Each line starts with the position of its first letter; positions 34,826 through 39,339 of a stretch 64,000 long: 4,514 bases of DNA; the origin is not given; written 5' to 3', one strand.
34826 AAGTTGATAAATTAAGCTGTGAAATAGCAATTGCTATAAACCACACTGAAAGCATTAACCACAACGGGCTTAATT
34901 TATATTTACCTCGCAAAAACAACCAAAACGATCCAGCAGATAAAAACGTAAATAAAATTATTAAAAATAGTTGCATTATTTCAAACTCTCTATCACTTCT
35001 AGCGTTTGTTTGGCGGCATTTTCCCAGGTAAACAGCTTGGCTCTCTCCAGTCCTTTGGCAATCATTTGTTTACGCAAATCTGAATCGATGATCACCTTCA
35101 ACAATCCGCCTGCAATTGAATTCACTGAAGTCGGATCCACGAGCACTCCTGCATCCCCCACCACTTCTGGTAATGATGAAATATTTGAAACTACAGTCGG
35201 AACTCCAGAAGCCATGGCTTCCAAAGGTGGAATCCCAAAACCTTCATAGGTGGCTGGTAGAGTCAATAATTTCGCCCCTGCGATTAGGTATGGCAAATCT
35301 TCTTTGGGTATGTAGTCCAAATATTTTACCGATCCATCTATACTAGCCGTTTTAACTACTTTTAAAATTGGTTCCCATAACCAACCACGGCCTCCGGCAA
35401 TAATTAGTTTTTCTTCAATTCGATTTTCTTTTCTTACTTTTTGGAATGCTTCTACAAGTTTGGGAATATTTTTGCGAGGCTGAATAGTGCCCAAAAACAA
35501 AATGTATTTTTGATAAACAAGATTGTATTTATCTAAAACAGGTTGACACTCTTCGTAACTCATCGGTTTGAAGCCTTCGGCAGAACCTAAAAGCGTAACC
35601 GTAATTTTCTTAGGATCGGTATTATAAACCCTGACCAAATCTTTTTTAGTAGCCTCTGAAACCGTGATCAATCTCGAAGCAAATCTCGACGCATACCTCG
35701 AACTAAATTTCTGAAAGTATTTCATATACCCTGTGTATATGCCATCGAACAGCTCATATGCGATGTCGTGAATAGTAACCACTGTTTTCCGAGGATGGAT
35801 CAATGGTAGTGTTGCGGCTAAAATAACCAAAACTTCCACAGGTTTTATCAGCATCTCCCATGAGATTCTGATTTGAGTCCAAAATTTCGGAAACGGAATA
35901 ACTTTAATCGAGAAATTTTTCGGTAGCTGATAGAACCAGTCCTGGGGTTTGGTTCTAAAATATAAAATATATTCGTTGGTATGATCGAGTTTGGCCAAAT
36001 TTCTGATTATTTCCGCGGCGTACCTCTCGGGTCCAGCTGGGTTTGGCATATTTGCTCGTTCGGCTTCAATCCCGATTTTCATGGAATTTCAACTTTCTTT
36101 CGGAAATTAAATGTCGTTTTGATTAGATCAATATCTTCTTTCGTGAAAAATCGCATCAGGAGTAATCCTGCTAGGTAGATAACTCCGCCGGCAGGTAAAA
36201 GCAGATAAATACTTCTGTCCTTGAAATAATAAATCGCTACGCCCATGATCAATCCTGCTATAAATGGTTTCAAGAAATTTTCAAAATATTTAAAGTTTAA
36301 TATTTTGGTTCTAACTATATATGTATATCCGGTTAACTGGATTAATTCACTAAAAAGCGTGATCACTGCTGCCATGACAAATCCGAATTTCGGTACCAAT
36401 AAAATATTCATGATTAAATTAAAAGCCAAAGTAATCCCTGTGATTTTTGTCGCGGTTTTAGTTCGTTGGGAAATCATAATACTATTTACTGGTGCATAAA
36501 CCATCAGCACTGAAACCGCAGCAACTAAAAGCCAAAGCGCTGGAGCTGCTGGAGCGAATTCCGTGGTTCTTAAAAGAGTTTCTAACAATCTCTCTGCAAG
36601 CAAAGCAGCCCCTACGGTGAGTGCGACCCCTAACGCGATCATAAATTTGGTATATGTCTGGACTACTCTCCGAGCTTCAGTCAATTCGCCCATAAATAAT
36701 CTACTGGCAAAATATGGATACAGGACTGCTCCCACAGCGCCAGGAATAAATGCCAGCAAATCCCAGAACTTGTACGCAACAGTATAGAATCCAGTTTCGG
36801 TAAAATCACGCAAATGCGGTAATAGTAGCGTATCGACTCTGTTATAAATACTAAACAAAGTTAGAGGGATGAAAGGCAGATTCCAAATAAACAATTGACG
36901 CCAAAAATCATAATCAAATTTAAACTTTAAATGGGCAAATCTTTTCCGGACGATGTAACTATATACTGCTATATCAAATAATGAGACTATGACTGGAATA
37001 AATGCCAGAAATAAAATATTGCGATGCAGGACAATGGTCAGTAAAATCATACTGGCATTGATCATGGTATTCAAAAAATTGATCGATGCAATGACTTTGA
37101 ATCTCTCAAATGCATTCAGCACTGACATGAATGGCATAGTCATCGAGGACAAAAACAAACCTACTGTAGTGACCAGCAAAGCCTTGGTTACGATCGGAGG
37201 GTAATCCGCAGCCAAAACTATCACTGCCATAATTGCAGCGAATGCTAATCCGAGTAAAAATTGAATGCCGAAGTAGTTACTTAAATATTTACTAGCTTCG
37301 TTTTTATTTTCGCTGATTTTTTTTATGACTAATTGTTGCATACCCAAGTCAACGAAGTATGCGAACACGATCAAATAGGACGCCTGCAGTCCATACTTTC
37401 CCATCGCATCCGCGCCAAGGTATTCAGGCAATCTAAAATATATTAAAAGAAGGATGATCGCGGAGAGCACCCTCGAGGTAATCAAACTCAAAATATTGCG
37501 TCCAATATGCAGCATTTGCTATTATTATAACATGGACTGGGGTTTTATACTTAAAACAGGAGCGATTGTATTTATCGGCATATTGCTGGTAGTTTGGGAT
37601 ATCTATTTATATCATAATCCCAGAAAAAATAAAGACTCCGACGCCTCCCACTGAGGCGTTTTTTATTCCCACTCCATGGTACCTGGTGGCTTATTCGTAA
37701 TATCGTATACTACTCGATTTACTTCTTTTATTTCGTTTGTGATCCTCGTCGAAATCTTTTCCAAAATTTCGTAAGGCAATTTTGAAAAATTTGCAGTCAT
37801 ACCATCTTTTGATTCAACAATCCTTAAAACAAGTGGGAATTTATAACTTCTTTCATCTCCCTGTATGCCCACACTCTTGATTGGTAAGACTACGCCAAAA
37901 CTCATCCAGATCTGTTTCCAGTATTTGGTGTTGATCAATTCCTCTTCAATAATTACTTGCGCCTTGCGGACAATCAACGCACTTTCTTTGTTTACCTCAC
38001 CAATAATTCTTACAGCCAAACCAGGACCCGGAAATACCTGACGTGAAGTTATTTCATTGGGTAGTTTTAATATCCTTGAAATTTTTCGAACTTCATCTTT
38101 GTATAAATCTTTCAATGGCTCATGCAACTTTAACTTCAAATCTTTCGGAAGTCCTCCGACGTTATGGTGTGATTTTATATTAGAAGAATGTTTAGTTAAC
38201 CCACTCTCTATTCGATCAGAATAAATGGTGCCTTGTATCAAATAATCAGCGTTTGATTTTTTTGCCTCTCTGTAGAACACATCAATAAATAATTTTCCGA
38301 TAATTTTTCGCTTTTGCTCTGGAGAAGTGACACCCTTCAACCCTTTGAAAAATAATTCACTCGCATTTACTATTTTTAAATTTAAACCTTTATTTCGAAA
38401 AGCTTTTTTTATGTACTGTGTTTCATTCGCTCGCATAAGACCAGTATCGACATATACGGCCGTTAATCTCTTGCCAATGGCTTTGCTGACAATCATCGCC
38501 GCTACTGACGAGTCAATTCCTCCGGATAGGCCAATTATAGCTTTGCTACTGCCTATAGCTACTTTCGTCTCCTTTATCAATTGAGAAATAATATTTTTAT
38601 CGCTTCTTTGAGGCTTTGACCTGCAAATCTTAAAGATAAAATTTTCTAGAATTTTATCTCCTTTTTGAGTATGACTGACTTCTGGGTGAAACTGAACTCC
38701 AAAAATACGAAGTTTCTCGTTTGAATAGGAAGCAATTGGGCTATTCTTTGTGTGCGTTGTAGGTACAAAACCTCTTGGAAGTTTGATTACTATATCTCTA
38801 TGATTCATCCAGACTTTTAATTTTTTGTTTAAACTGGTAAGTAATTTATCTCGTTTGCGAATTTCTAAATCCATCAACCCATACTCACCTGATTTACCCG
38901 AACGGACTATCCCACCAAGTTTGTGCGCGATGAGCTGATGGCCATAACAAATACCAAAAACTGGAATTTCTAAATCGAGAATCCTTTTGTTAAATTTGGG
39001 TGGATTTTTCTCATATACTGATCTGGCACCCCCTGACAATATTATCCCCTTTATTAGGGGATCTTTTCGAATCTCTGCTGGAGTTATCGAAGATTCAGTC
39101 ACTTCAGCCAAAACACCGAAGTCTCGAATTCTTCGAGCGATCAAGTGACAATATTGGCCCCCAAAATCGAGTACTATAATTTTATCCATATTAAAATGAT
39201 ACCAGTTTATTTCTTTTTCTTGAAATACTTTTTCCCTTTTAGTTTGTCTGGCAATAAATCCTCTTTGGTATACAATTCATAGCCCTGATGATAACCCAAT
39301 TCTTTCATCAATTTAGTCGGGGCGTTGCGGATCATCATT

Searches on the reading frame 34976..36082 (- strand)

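Call 40: search_protein_families(library=pfam, proteins=[window:34976-36082:-], max_evalue=0.00001)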
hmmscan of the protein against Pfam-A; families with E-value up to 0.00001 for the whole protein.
window:34976-36082:- (368 aa): 4 families
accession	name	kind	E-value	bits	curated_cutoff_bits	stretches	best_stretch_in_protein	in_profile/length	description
PF00534.26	Glycos_transf_1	-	1.1e-32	113.4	26.4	1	191-344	15-169/172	Glycosyl transferases group 1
PF13692.12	Glyco_trans_1_4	-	5.5e-26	92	27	1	192-331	2-140/142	Glycosyl transferases group 1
PF13439.12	Glyco_transf_4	-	3.4e-11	43.9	28.5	1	17-162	3-161/170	Glycosyltransferase Family 4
PF20706.3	GT4-conflict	-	4.6e-07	29.6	26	1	194-311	200-323/385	Family 4 Glycosyltransferase in conflict systems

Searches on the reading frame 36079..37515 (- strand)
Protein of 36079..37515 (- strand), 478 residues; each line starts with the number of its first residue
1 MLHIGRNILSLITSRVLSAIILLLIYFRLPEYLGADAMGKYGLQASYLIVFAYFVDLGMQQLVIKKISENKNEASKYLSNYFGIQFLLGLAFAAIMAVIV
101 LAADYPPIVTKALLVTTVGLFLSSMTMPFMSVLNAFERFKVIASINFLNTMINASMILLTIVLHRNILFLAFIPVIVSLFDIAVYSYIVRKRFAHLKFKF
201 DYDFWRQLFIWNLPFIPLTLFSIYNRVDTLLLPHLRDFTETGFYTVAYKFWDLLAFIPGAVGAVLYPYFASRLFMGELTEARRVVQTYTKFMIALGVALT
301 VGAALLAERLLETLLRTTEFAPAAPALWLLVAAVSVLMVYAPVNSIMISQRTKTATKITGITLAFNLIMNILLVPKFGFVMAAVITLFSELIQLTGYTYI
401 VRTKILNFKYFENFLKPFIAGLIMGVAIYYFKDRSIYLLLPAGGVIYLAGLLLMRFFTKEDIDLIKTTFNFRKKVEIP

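Call 40: search_protein_families(library=pfam, proteins=[window:36079-37515:-], max_evalue=0.00001)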
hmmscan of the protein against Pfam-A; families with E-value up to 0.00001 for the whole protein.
window:36079-37515:- (478 aa): 1 family
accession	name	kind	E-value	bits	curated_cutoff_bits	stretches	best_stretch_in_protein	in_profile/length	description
PF01943.22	Polysacc_synt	-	3.9e-19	69.6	28.2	1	5-270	2-271/274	Polysaccharide biosynthesis protein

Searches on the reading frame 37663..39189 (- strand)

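Call 40: search_protein_families(library=pfam, proteins=[window:37663-39189:-], max_evalue=0.00001)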
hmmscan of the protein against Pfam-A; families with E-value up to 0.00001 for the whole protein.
window:37663-39189:- (508 aa): 5 families
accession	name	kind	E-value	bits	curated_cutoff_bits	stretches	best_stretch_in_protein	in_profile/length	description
PF00117.34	GATase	-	5.2e-42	144.1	22.8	1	6-187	2-189/190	Glutamine amidotransferase class-I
PF00958.27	GMP_synt_C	-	3.1e-37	126.9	27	1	416-507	1-92/92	GMP synthase C terminal domain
PF02540.23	NAD_synthase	-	2.7e-10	40.2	21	1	203-275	7-80/242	NAD synthase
PF07722.19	Peptidase_C26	-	4.3e-08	33.6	20.5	1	68-170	99-219/219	Peptidase C26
PF06508.19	QueC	-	7e-06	26.1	22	0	216-277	1-61/210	Queuosine biosynthesis protein QueC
